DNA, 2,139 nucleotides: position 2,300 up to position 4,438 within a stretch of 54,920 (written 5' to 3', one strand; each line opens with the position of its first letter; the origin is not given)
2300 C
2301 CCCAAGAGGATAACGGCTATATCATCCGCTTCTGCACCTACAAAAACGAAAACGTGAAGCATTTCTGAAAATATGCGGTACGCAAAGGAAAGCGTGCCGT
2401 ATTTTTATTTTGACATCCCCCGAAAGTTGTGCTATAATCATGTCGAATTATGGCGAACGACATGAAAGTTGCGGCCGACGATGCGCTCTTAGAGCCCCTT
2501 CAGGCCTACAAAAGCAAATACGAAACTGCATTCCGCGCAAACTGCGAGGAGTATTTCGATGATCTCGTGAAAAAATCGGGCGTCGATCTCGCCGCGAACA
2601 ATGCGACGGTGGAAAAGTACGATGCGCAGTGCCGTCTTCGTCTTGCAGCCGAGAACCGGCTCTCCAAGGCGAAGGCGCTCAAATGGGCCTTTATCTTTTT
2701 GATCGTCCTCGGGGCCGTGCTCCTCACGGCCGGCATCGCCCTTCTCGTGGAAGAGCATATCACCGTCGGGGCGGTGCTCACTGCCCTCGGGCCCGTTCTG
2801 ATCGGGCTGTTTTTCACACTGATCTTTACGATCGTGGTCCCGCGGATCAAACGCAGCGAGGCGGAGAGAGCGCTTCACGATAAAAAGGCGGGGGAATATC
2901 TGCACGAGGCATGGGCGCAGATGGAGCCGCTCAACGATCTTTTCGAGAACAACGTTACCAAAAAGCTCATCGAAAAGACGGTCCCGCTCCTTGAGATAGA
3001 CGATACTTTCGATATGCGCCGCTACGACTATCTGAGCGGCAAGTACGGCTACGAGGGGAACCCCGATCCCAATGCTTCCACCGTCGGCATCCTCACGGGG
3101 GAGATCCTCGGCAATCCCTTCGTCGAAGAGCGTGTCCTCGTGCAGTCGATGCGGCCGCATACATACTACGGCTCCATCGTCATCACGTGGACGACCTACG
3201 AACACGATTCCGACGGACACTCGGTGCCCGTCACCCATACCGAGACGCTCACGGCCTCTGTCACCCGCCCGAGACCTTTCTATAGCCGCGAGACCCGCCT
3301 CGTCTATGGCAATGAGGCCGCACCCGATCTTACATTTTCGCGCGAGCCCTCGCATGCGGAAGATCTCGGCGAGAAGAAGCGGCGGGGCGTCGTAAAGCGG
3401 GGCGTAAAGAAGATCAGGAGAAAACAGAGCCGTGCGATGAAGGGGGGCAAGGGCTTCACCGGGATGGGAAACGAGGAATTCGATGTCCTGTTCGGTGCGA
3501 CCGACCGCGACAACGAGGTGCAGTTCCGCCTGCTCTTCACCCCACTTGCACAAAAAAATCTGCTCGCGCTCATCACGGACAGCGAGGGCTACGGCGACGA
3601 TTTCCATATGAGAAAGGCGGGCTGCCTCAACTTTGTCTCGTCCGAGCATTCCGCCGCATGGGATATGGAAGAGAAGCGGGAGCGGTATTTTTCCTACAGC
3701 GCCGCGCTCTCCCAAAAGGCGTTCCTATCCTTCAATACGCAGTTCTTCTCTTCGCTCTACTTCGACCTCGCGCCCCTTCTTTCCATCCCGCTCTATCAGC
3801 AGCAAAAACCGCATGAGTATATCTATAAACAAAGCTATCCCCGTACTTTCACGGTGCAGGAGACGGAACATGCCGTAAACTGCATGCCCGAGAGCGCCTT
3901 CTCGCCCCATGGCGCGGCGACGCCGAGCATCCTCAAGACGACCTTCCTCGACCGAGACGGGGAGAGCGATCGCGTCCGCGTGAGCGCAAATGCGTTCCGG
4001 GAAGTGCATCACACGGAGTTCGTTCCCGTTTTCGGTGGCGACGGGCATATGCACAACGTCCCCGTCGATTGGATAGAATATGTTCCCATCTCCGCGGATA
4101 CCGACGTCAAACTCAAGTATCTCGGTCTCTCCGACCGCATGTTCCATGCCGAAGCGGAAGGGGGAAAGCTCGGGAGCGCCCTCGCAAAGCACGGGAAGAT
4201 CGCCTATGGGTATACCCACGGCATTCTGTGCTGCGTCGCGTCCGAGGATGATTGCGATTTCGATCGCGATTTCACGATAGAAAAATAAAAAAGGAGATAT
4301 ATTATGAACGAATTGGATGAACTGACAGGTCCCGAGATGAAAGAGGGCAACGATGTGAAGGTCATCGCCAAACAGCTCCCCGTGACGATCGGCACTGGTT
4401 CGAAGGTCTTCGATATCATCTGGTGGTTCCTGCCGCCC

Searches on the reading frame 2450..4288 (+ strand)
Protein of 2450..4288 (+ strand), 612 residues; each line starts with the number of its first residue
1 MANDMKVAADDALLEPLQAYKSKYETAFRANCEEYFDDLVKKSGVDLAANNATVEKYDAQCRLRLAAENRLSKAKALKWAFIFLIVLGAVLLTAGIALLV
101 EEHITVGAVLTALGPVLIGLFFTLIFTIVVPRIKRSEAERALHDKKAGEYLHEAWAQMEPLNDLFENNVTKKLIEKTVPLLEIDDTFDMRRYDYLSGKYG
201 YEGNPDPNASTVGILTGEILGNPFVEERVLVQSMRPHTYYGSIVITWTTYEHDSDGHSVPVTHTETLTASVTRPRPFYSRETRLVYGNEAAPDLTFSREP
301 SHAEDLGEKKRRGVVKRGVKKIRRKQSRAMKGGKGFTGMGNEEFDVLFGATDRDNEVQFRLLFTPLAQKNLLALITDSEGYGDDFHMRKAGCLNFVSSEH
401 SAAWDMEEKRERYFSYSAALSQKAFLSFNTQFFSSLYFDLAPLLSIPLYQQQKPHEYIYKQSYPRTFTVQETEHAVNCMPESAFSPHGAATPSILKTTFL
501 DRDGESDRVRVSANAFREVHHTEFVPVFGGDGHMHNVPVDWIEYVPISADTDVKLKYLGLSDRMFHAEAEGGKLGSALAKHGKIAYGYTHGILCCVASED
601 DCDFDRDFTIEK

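Call 11: search_protein_families(library=pfam, proteins=[window:2450-4288:+])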
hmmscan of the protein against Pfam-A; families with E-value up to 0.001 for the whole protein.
window:2450-4288:+ (612 aa): 0 families

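Call 67: find_encoding_contigs(protein=window:2450-4288:+, flank=10000, max_places=3)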
Protein window:2450-4288:+ (612 aa): no gene with exactly this product is on record in the collection.
